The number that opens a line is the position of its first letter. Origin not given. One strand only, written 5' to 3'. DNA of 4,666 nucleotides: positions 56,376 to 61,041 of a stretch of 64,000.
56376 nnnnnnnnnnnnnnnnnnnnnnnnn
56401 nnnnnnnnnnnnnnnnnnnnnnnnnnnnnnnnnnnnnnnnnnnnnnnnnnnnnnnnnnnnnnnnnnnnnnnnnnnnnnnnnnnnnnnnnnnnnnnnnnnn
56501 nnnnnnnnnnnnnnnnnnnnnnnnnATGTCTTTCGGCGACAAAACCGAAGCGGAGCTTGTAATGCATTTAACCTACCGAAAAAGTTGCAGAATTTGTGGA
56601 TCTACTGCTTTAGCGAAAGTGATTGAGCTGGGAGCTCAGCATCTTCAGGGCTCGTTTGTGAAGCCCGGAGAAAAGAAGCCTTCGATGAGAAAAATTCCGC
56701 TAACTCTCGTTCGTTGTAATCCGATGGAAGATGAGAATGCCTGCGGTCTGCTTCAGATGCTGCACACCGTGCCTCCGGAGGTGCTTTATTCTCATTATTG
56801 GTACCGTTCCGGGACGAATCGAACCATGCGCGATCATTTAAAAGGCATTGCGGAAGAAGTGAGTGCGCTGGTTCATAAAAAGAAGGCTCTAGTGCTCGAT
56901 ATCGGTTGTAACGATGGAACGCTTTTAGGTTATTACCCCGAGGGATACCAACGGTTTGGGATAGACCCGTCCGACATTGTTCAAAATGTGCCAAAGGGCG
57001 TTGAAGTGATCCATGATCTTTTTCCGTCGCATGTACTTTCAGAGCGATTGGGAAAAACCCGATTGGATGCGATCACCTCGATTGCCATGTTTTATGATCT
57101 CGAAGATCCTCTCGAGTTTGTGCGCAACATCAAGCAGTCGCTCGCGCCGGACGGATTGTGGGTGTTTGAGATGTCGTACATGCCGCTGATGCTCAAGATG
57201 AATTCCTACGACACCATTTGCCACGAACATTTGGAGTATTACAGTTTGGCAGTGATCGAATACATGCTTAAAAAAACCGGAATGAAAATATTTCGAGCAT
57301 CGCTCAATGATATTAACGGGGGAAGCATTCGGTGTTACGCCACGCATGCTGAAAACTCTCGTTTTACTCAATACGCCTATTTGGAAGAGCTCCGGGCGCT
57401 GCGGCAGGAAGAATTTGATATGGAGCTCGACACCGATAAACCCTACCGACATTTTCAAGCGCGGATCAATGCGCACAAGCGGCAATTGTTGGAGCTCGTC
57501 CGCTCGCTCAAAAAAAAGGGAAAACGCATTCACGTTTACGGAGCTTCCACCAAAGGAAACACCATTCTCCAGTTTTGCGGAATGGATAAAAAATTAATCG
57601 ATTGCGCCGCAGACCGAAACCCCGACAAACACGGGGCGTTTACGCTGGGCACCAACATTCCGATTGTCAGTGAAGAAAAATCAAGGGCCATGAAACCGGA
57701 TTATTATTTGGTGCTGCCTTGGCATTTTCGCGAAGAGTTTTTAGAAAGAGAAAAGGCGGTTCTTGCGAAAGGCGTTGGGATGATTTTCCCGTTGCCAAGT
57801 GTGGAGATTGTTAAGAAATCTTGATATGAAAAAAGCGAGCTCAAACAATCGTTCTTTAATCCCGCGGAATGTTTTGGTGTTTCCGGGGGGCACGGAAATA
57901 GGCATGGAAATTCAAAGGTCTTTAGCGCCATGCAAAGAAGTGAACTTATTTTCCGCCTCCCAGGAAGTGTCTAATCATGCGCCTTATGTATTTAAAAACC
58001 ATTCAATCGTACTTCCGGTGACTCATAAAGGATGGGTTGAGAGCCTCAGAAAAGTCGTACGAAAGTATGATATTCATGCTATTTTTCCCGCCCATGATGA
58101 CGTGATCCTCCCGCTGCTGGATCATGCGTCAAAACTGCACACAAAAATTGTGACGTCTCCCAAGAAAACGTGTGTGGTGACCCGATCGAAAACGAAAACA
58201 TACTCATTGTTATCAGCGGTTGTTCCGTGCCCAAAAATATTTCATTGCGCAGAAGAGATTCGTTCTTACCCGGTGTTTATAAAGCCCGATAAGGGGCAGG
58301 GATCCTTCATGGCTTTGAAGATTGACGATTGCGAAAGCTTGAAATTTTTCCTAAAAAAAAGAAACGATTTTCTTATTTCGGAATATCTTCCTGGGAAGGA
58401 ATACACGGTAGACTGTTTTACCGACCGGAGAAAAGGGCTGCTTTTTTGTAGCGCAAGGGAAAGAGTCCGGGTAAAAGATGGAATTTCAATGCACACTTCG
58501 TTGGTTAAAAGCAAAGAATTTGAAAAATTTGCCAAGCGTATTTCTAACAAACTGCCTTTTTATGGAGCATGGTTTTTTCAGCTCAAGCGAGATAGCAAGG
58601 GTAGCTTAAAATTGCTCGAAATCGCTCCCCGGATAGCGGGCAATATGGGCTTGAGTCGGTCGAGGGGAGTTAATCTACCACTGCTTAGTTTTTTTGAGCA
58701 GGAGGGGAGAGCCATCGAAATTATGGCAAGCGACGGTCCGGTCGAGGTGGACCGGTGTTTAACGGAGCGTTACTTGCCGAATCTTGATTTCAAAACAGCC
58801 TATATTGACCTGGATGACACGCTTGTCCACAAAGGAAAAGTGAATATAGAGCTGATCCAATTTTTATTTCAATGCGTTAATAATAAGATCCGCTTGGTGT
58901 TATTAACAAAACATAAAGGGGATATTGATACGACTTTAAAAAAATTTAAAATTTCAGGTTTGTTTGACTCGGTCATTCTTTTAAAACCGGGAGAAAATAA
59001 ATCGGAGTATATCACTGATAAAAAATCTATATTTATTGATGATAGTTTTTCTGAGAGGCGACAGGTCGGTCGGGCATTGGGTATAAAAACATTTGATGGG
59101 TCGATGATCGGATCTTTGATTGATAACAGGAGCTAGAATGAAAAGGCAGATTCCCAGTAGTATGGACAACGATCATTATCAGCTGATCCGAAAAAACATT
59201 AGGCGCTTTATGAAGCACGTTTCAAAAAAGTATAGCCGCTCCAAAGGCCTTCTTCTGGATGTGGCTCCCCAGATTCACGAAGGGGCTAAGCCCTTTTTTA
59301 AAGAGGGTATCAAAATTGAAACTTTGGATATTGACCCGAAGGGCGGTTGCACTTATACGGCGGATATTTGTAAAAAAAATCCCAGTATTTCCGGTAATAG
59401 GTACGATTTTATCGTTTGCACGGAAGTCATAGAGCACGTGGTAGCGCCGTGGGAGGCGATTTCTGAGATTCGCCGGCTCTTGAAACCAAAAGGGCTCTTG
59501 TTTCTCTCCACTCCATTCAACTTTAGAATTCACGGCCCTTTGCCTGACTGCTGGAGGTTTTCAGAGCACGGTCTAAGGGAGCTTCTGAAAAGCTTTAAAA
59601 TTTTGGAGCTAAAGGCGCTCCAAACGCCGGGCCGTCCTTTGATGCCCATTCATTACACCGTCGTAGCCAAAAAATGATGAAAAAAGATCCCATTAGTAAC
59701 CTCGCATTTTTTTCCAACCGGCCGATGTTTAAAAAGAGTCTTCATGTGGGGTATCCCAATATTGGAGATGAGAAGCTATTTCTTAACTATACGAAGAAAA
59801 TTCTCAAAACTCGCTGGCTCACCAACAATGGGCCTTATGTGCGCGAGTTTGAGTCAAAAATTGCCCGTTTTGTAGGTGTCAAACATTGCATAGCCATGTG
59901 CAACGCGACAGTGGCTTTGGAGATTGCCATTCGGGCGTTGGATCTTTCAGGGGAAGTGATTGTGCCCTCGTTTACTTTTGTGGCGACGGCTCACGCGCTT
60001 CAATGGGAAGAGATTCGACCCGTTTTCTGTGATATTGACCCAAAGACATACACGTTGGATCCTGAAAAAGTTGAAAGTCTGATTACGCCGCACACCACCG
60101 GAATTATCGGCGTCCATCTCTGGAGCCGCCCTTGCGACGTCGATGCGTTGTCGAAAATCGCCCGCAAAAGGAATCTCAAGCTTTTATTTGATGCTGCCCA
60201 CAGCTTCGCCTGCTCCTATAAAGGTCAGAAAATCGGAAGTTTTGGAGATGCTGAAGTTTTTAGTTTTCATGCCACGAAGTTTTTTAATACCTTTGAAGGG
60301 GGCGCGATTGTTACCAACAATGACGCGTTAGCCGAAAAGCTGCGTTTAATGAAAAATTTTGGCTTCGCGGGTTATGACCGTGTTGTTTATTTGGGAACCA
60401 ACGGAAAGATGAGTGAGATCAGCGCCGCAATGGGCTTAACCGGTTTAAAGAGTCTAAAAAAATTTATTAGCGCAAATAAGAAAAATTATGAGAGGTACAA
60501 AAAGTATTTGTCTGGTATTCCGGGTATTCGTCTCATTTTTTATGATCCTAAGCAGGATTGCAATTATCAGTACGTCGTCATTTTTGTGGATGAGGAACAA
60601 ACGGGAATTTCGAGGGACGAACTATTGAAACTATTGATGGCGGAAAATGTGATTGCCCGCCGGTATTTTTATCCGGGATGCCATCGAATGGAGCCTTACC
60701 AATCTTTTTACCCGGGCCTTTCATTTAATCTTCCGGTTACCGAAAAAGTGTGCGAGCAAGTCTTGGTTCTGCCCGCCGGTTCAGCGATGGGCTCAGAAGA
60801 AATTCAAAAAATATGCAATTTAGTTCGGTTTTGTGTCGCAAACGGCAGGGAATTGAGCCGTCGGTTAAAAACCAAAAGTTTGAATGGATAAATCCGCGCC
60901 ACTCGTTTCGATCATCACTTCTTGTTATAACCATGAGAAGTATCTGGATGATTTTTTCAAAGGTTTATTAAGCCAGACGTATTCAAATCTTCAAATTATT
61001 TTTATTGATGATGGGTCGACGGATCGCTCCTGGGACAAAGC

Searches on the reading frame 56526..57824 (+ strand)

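Call 79: search_protein_families(library=pfam, proteins=[window:56526-57824:+], max_evalue=0.0001)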
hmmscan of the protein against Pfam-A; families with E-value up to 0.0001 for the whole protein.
window:56526-57824:+ (432 aa): 5 families
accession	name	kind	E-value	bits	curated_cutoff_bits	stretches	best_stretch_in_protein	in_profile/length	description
PF08484.17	Methyltransf_14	-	4.3e-52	176.6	23.5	1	263-424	2-160/160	C-methyltransferase C-terminal domain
PF13489.12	Methyltransf_23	-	1.3e-16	61.2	27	1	108-254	9-160/164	Methyltransferase domain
PF08421.16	Methyltransf_13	-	1.2e-15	57.8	31.3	1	21-88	1-62/62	Putative zinc binding domain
PF08241.18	Methyltransf_11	-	2.9e-06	28.3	21.2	1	124-214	1-95/95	Methyltransferase domain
PF08242.18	Methyltransf_12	-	4.7e-05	24.5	30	0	124-211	1-97/98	Methyltransferase domain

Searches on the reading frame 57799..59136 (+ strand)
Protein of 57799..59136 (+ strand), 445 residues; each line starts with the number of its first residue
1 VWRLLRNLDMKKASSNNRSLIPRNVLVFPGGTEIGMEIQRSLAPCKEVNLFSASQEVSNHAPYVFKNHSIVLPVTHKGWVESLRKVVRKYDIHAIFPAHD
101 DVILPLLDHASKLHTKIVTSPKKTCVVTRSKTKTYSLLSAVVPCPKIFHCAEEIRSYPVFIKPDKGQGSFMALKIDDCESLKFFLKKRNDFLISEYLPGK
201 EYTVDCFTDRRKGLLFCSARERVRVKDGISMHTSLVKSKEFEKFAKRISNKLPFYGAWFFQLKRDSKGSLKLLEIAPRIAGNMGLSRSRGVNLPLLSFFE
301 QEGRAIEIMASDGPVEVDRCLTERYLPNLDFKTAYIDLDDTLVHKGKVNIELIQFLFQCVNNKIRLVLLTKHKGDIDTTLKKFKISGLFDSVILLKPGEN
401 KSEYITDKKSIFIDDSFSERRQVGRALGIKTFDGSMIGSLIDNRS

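Call 79: search_protein_families(library=pfam, proteins=[window:57799-59136:+], max_evalue=0.0001)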
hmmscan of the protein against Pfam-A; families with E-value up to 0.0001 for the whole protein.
window:57799-59136:+ (445 aa): 3 families
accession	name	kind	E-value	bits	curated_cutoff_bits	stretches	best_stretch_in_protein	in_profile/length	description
PF15632.11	ATPgrasp_Ter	-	1.3e-19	70.7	29.1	1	189-304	3-111/131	ATP-grasp in the biosynthetic pathway with Ter operon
PF02655.19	ATP-grasp_3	-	2.3e-10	41.2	23.2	1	130-281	3-159/160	ATP-grasp domain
PF13535.11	ATP-grasp_4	-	1.2e-05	25.4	27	0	187-282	51-156/160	ATP-grasp domain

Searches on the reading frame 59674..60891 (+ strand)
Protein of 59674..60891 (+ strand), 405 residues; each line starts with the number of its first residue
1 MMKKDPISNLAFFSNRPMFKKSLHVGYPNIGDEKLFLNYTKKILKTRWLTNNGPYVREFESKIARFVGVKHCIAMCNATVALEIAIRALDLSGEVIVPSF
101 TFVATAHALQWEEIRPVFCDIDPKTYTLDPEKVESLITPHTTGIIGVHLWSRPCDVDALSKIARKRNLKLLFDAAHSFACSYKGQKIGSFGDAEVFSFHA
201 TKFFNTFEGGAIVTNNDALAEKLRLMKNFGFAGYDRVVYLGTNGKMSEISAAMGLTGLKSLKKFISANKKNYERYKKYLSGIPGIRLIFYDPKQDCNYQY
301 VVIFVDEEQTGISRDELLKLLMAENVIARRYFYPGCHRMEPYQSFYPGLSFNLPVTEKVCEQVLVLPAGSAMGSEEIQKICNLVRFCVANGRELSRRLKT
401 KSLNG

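Call 79: search_protein_families(library=pfam, proteins=[window:59674-60891:+], max_evalue=0.0001)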
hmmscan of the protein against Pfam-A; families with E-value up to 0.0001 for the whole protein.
window:59674-60891:+ (405 aa): 3 families
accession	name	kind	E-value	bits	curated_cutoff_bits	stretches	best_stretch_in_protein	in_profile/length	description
PF01041.23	DegT_DnrJ_EryC1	-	3e-112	375.8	19.8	1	35-384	6-359/360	DegT/DnrJ/EryC1/StrS aminotransferase family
PF01053.26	Cys_Met_Meta_PP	-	3.8e-07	29.5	27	1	54-291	52-278/381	Cys/Met metabolism PLP-dependent enzyme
PF00155.27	Aminotran_1_2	-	3.3e-05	23.7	19.7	0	52-181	38-193/361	Aminotransferase class I and II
